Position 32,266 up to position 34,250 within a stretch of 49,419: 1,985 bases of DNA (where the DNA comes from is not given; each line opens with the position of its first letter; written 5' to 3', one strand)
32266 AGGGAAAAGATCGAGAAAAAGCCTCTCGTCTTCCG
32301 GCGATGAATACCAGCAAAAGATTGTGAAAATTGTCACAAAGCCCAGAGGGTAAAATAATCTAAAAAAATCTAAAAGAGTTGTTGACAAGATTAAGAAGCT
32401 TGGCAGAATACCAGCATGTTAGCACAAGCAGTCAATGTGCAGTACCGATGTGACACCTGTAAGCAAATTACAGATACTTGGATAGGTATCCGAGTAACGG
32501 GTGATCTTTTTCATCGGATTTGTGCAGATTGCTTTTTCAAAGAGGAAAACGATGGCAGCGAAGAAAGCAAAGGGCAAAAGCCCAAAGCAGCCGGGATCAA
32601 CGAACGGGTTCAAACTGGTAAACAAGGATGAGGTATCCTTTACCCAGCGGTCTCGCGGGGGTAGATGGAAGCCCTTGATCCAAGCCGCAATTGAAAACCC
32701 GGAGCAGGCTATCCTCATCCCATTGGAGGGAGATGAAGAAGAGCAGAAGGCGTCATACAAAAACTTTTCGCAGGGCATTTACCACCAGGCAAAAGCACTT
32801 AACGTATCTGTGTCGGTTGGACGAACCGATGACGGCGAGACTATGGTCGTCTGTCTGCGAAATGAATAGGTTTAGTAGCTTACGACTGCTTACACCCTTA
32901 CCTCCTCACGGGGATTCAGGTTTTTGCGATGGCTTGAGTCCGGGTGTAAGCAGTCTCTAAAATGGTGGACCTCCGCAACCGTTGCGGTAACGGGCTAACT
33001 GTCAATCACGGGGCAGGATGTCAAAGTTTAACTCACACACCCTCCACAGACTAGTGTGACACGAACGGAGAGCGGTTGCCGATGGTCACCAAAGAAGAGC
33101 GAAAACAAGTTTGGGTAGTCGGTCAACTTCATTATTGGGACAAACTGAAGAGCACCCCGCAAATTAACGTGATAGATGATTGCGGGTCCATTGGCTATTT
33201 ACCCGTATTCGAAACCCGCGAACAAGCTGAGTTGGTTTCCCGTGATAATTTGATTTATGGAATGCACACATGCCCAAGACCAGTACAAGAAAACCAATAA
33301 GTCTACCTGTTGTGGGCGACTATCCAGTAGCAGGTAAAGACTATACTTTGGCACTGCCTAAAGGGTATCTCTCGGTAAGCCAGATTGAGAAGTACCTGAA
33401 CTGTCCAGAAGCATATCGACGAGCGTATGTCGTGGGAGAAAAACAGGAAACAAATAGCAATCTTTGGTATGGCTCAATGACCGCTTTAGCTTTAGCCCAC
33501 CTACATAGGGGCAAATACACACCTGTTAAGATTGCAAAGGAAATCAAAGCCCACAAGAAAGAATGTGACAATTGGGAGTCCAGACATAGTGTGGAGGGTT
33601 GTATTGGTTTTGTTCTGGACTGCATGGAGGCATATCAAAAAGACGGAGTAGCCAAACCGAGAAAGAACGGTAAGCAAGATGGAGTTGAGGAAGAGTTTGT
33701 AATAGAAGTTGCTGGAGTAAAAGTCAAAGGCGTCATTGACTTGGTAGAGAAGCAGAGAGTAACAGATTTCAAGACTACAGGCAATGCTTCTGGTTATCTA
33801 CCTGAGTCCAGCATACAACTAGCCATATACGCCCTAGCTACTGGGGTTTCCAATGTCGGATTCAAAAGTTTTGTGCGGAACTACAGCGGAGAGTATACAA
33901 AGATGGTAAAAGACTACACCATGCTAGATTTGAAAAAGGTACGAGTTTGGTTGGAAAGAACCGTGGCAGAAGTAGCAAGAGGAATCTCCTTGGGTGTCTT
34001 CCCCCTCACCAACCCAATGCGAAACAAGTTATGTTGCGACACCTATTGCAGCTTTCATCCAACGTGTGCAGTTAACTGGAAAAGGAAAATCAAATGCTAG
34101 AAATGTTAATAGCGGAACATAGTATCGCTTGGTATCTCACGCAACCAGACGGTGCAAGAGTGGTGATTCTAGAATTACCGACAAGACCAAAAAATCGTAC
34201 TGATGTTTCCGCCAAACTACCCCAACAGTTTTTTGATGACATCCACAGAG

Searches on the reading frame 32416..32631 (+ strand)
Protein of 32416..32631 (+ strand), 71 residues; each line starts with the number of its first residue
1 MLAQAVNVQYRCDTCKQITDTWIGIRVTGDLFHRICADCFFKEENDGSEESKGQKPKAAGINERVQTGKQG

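Call 13: search_protein_families(library=pfam, proteins=[window:32416-32631:+], max_evalue=0.01)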
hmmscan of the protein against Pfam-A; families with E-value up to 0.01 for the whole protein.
window:32416-32631:+ (71 aa): 0 families

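Call 14: search_protein_families(library=phrogs, proteins=[window:32416-32631:+], max_evalue=0.01)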
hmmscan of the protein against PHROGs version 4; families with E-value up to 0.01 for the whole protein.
window:32416-32631:+ (71 aa): 0 families

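Call 82: search_solved_structures(query=window:32416-32628:+, max_evalue=10)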
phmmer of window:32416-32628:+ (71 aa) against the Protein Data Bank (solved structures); distinct sequences matched with E-value up to 10: 10.
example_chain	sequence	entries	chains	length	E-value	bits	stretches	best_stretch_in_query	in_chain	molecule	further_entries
2mzf_A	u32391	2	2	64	0.0083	19.4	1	28-65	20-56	Purotoxin-2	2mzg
9n8j_X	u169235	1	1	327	0.35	14.3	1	16-51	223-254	Gametocyte surface protein P230,Gametocyte surface protein P45/48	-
2h0d_B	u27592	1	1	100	0.39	14.1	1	11-52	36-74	Ubiquitin ligase protein RING2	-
8grm_N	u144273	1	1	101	0.4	14.1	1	11-52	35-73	Ring1B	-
7nd1_A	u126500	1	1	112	0.5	13.8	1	12-52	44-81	E3 ubiquitin-protein ligase RING2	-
4s3o_B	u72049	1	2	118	0.52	13.7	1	12-52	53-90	E3 ubiquitin-protein ligase RING2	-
3rpg_C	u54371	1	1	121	0.54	13.7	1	12-52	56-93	E3 ubiquitin-protein ligase RING2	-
8q84_J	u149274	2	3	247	0.67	13.4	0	8-46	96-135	DASH complex subunit DUO1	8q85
2ckl_B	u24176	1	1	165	0.94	12.9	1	12-52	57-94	UBIQUITIN LIGASE PROTEIN RING2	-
6wi7_A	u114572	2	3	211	2.4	11.7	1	12-52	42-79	E3 ubiquitin-protein ligase RING2, Polycomb complex protein BMI-1 chimera | E3 ubiquitin-protein ligase RING2,Polycomb complex protein BMI-1 chimera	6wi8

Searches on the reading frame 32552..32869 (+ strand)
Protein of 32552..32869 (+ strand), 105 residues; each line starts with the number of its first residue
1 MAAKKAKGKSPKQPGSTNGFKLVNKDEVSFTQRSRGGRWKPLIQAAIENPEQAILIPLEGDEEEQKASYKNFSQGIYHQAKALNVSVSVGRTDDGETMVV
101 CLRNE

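Call 13: search_protein_families(library=pfam, proteins=[window:32552-32869:+], max_evalue=0.01)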
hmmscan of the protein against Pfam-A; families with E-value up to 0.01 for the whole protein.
window:32552-32869:+ (105 aa): 0 families

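Call 14: search_protein_families(library=phrogs, proteins=[window:32552-32869:+], max_evalue=0.01)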
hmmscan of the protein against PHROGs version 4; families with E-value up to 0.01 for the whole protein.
window:32552-32869:+ (105 aa): 0 families

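Call 37: find_homologous_proteins(query=window:32552-32866:+, max_evalue=0.01)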
Query window:32552-32866:+ (105 aa): 1 proteins with E <= 0.01 among 11 candidates.
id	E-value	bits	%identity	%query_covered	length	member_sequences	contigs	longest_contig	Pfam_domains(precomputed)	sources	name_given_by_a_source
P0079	2.5e-62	225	100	100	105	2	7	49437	-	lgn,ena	-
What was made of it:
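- Tried and rejected: The 105-aa protein has no homologues (call 37).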

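Call 83: search_solved_structures(query=window:32552-32866:+, max_evalue=10)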
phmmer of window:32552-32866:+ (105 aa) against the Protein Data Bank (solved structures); distinct sequences matched with E-value up to 10: 0.

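Call 104: predict_structure(protein=window:32552-32866:+)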
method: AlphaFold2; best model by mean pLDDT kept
length: 105 residues; sequences in the alignment: 1
mean_pLDDT: 65.9   pTM: 0.54
mean pLDDT of the five models: 65.9, 61.2, 60.6, 60.5, 59.6
residues with pLDDT >= 90: 0; 70-90: 55; 50-70: 20; < 50: 30
segments of 3 or more residues with pLDDT < 50: 1-16, 26-37
pLDDT, mean of each block of 10 residues (from residue 1): 43 46 51 47 68 75 84 83 82 79 70
secondary structure, 60 per line:
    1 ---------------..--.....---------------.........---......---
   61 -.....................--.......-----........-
elements in order: E20-24 H40-48 E52-57 H62-82 E85-91 E97-104

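Call 106: fold_search(model_id=the predicted structure, library=pdb)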
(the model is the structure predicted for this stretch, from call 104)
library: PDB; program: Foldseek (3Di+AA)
matches with E <= 10: 888; with E <= 0.001: 0
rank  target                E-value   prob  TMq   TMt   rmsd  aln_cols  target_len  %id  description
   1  2lrr_MODEL_1_A        1.1e-01  0.84  0.39  0.54  10.7        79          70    4  Solution structure of the R3H domain from human Smubp-2 in complex with 2'-deoxyguanosine-5'-monophosphate (released 2012-10-24)
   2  9drl_B                1.5e-01  0.92  0.36  0.11   2.9        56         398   20  Cryo-EM structure of the T33-549 tetrahedral cage (released 2025-08-06)
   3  9dd4_A                1.8e-01  0.82  0.40  0.35   5.3        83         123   17  Crystal Structure of Designed facilitated dissociation target LHD101An1: LHD101A with an N-terminal extension (released 2025-08-20)
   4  7mwr_A                1.9e-01  0.92  0.35  0.19   2.7        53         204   19  Structure of De Novo designed beta sheet heterodimer LHD101A53/B4 (released 2022-01-19)
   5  6mrs                  2.0e-01  0.82  0.40  0.52   7.5        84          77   13  De novo designed protein Peak6 (released 2019-06-12)
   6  7mwr_B                3.3e-01  0.90  0.37  0.17   2.4        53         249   15  Structure of De Novo designed beta sheet heterodimer LHD101A53/B4 (released 2022-01-19)
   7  4bts_AF               3.6e-01  0.41  0.31  0.35   3.9        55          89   14  THE CRYSTAL STRUCTURE OF THE EUKARYOTIC 40S RIBOSOMAL SUBUNIT IN COMPLEX WITH EIF1 AND EIF1A (released 2013-07-17)
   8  8ure_A                3.8e-01  0.89  0.39  0.10   1.9        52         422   17  CryoEM Structure of Allosterically Switchable De Novo Protein sr312, in Open State with Effector Peptide (released 2024-08-14)
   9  9dcy_A                4.0e-01  0.87  0.38  0.16   2.3        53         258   17  Crystal Structure of Designed allosteric facilitated dissociation switch AS1 in complex state HE (released 2025-08-20)
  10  9dd0_D                4.9e-01  0.80  0.36  0.32   2.6        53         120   19  Designed allosteric facilitated dissociation switch AS1 in complex state TH with methylated lysines, crystal #2 (released 2025-08-20)
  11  9olq_D                5.2e-01  0.60  0.41  0.19   6.0        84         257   15  Designed allosteric facilitated dissociation switch AS1_K46L_E50W_K172W_E173Y in complex state THE (released 2025-08-20)
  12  1ug8_MODEL_1_A        5.5e-01  0.18  0.29  0.33   5.5        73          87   16  NMR structure of the R3H domain from Poly(A)-specific Ribonuclease (released 2004-08-17)
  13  9dd2                  5.9e-01  0.89  0.41  0.17   1.5        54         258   13  Crystal Structure of Designed allosteric facilitated dissociation switch AS5 (released 2025-08-20)
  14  8tpn_A                5.9e-01  0.54  0.35  0.08   3.1        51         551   14  nhTMEM16 lipid scramblase in lipid nanodiscs with MSP2N2 scaffold protein in the presence of Ca2+ (intermediate state) (released 2024-05-08)
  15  4v1a_l                5.9e-01  0.12  0.26  0.22  12.7       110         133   12  Structure of the large subunit of the mammalian mitoribosome, part 2 of 2 (released 2014-10-08)
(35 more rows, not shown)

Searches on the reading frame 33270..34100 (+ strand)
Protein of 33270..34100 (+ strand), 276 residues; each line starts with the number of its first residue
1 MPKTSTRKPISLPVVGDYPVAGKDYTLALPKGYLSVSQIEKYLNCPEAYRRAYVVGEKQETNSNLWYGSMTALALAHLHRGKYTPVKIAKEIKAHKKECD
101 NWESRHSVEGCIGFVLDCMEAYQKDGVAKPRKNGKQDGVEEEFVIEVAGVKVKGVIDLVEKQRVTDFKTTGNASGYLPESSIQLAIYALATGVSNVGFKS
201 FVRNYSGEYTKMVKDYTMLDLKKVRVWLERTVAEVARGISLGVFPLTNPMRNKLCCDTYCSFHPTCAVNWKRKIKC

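Call 13: search_protein_families(library=pfam, proteins=[window:33270-34100:+], max_evalue=0.01)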
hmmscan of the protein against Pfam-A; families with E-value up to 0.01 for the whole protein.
window:33270-34100:+ (276 aa): 1 family
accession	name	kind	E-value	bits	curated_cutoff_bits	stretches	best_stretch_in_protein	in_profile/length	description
PF12705.13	PDDEXK_1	-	1.2e-15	58.6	22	1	34-266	2-246/247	PD-(D/E)XK nuclease superfamily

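Call 14: search_protein_families(library=phrogs, proteins=[window:33270-34100:+], max_evalue=0.01)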
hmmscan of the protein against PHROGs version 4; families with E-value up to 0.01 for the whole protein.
window:33270-34100:+ (276 aa): 6 families
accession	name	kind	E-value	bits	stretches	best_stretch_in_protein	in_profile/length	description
phrog_69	-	DNA, RNA and nucleotide metabolism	4.8e-15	56.5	1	31-266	87-323/501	exonuclease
phrog_1218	-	DNA, RNA and nucleotide metabolism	1.9e-09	38.2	1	33-190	9-184/364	exonuclease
phrog_1227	-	DNA, RNA and nucleotide metabolism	0.00093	19.5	0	140-171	118-151/268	exonuclease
phrog_1706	-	DNA, RNA and nucleotide metabolism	0.0012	19.4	1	86-266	93-242/293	CRISPR/Cas system associated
phrog_1870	-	DNA, RNA and nucleotide metabolism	0.0012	19.1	0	134-267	149-286/313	exonuclease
phrog_412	-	DNA, RNA and nucleotide metabolism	0.0013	19.1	0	143-174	274-309/440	exonuclease VIII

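Call 16: find_encoding_contigs(protein=window:33270-34100:+, flank=10000, max_places=10)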
Protein window:33270-34100:+ (276 aa): 6 contigs read that carry it; 5 places shown.
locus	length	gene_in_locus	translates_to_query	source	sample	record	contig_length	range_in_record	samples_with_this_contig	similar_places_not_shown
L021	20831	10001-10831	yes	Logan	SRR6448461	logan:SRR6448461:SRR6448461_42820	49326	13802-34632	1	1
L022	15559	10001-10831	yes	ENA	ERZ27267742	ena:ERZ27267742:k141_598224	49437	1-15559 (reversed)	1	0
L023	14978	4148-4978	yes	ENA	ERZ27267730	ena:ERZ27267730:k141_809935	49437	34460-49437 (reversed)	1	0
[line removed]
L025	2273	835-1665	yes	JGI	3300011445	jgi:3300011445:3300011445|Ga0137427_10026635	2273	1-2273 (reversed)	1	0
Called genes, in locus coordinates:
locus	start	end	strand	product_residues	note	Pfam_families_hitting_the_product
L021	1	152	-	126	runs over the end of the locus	-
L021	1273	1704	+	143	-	-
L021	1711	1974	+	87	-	-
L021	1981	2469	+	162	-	-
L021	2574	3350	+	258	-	PF10979:DUF2786 (weak), PF23771:DUF7168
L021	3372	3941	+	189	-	-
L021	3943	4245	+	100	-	-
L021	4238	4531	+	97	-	-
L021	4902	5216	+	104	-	PF23790:Kyano_Gp96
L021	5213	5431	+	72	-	-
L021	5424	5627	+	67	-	-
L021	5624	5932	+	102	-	-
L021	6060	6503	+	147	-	-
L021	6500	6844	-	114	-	-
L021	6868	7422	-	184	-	-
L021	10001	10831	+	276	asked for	PF12705:PDDEXK_1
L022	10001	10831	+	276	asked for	PF12705:PDDEXK_1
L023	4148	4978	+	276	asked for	PF12705:PDDEXK_1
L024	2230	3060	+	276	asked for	PF12705:PDDEXK_1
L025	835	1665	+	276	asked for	PF12705:PDDEXK_1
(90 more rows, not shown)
